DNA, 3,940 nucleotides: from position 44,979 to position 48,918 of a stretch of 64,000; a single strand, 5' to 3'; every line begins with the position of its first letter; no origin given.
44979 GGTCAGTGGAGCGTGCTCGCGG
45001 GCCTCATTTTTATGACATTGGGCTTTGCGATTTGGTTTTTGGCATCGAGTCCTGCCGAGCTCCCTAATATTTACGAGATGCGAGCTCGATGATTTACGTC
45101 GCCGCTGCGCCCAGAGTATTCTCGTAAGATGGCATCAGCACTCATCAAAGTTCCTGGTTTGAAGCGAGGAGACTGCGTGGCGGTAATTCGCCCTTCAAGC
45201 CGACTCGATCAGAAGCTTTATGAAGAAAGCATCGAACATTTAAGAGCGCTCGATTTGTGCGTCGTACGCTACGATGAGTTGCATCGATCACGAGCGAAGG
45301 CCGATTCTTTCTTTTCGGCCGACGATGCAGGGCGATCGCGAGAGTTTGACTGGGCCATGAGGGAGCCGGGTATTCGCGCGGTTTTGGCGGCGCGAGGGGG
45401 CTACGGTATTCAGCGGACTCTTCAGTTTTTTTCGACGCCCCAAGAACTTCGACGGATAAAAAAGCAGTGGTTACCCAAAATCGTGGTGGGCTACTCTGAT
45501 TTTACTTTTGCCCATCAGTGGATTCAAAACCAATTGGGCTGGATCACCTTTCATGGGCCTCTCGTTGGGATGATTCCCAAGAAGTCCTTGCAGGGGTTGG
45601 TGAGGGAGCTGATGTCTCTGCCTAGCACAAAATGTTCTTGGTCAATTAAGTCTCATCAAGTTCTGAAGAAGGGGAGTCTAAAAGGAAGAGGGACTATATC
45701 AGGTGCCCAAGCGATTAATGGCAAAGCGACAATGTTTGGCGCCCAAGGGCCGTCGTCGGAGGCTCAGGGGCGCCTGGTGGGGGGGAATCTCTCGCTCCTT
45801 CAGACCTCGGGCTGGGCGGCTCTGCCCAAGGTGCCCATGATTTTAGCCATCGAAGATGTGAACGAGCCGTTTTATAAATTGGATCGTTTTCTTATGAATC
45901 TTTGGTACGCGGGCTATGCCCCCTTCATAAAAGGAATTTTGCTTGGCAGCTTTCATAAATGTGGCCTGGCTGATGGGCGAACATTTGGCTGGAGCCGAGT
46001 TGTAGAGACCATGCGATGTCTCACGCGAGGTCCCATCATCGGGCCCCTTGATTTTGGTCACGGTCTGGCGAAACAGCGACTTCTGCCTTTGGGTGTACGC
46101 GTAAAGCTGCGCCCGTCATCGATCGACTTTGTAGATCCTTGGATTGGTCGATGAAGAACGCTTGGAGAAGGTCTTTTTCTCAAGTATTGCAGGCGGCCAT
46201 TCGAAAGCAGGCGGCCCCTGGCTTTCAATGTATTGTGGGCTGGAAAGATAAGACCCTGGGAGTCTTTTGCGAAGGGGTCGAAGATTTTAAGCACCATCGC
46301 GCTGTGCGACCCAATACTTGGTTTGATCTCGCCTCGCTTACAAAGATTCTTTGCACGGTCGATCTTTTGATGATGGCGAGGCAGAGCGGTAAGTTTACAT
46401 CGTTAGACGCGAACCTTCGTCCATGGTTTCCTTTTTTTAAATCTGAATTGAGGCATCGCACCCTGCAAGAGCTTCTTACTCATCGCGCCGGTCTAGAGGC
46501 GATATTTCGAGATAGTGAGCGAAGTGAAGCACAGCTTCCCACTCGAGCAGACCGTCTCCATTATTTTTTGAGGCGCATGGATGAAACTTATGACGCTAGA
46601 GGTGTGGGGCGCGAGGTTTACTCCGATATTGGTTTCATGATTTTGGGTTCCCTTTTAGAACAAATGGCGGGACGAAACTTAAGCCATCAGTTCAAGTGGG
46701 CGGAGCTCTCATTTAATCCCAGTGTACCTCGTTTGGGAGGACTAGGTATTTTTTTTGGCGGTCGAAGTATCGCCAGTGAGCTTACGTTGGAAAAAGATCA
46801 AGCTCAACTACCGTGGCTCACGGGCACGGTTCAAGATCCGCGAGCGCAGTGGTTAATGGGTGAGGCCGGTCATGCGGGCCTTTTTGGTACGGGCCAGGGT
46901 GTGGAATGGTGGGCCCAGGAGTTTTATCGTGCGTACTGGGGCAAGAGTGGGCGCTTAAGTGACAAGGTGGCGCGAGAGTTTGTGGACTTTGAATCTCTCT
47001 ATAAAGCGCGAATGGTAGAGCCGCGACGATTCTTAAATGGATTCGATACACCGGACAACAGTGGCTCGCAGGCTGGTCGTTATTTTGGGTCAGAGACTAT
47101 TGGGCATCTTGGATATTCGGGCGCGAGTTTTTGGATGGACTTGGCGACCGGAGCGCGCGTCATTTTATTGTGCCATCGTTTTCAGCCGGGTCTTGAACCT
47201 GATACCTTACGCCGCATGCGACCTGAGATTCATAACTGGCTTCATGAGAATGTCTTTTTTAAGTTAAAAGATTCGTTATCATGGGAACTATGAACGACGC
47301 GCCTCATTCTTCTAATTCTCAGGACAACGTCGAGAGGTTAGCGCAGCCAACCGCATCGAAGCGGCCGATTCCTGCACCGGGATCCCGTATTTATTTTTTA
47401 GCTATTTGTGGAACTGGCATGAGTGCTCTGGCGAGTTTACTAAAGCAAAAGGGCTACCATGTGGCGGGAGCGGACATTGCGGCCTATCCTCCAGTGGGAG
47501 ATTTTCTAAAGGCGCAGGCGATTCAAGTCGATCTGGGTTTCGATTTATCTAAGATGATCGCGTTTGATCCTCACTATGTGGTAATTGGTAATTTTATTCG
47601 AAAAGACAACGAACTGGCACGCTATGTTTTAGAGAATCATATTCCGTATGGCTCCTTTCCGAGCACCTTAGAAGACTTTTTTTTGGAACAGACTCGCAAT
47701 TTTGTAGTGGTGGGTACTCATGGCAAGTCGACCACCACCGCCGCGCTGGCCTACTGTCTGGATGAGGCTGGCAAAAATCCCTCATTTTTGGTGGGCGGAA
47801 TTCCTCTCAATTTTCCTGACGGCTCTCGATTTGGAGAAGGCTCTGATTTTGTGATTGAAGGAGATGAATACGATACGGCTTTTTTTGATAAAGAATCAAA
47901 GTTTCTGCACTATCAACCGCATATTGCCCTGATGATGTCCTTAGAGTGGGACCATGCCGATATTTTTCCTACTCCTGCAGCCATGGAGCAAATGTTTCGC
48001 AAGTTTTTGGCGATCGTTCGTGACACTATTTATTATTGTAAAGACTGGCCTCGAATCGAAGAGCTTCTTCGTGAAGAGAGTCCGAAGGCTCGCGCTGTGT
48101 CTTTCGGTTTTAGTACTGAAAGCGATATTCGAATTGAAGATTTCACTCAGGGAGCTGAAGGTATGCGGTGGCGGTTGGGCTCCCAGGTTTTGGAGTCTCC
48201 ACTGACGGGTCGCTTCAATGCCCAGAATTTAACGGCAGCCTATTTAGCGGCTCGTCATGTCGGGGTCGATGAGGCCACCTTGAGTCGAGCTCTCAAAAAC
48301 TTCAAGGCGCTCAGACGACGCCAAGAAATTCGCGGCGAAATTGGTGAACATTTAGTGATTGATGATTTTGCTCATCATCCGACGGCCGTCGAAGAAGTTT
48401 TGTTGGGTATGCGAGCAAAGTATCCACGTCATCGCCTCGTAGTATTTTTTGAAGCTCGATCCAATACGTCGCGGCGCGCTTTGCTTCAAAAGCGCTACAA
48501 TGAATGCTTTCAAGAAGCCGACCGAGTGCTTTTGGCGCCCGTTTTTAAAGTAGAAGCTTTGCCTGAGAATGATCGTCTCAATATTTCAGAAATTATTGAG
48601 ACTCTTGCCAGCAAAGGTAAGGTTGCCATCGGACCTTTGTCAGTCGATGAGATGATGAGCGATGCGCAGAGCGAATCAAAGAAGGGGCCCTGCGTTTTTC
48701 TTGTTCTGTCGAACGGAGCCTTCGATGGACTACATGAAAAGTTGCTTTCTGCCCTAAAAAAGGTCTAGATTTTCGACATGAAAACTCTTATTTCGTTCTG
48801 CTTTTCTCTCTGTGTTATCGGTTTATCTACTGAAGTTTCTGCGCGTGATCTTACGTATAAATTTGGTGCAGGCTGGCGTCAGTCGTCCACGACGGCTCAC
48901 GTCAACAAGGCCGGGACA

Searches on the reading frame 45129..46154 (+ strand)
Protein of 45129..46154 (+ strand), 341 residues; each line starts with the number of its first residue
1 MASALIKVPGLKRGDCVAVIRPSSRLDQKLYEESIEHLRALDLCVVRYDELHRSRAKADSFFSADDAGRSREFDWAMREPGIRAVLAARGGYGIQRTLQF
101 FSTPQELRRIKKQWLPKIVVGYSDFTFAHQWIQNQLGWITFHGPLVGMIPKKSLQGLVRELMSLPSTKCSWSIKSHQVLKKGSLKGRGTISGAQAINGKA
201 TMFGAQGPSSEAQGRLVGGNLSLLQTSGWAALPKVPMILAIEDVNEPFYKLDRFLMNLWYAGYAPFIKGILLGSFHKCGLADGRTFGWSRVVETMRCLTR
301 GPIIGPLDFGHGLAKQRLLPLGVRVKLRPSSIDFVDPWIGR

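Call 35: search_protein_families(library=pfam, proteins=[window:45129-46154:+], max_evalue=0.001)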
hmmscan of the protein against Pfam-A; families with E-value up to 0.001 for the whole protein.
window:45129-46154:+ (341 aa): 2 families
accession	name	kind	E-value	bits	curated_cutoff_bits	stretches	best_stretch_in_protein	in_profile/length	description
PF02016.21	Peptidase_S66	-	2.1e-22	80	25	1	17-143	1-121/121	LD-carboxypeptidase N-terminal domain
PF17676.7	Peptidase_S66C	-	2.9e-19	70.3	23.7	1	213-327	1-120/120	LD-carboxypeptidase C-terminal domain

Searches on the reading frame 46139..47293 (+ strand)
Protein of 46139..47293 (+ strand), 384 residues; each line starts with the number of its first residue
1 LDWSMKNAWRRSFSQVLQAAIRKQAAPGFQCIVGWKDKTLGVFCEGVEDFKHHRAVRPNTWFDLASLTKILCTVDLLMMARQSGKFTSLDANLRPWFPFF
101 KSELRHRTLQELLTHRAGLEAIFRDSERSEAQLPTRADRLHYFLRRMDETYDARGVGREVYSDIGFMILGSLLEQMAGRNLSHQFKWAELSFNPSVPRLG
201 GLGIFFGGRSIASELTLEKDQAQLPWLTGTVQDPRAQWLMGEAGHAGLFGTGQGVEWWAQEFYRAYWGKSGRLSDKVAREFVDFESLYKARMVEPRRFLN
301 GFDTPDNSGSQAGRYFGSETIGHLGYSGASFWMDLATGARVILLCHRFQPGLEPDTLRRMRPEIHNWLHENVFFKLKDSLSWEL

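Call 35: search_protein_families(library=pfam, proteins=[window:46139-47293:+], max_evalue=0.001)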
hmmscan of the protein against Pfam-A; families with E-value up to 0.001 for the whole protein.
window:46139-47293:+ (384 aa): 1 family
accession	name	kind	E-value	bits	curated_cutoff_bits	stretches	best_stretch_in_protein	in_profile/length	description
PF00144.29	Beta-lactamase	-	9.2e-23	81.4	27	1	15-354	3-318/329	Beta-lactamase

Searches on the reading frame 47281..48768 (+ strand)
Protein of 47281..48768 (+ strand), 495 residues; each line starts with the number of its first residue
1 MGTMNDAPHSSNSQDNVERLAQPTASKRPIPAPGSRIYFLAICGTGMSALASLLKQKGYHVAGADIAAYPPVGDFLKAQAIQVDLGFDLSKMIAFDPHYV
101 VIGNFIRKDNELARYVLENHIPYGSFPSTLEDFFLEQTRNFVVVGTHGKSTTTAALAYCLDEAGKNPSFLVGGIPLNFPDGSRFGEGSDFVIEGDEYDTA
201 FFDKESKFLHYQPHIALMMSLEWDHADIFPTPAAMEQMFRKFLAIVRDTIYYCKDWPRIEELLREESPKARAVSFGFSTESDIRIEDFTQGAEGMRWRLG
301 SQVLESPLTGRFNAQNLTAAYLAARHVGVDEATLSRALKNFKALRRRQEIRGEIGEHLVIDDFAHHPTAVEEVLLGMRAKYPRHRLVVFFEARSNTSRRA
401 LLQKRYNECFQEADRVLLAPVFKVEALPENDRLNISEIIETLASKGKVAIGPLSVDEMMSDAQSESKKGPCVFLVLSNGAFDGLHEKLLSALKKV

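Call 35: search_protein_families(library=pfam, proteins=[window:47281-48768:+], max_evalue=0.001)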
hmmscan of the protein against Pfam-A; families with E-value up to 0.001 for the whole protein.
window:47281-48768:+ (495 aa): 3 families
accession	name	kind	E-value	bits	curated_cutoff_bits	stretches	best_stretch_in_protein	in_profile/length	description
PF01225.30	Mur_ligase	-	9.1e-14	52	21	1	37-133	2-90/95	Mur ligase family, catalytic domain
PF08245.18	Mur_ligase_M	-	1.1e-13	52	24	1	143-324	1-200/200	Mur ligase middle domain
PF02875.26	Mur_ligase_C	-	1.6e-09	39.1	28.4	1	346-473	1-122/127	Mur ligase, glutamate ligase domain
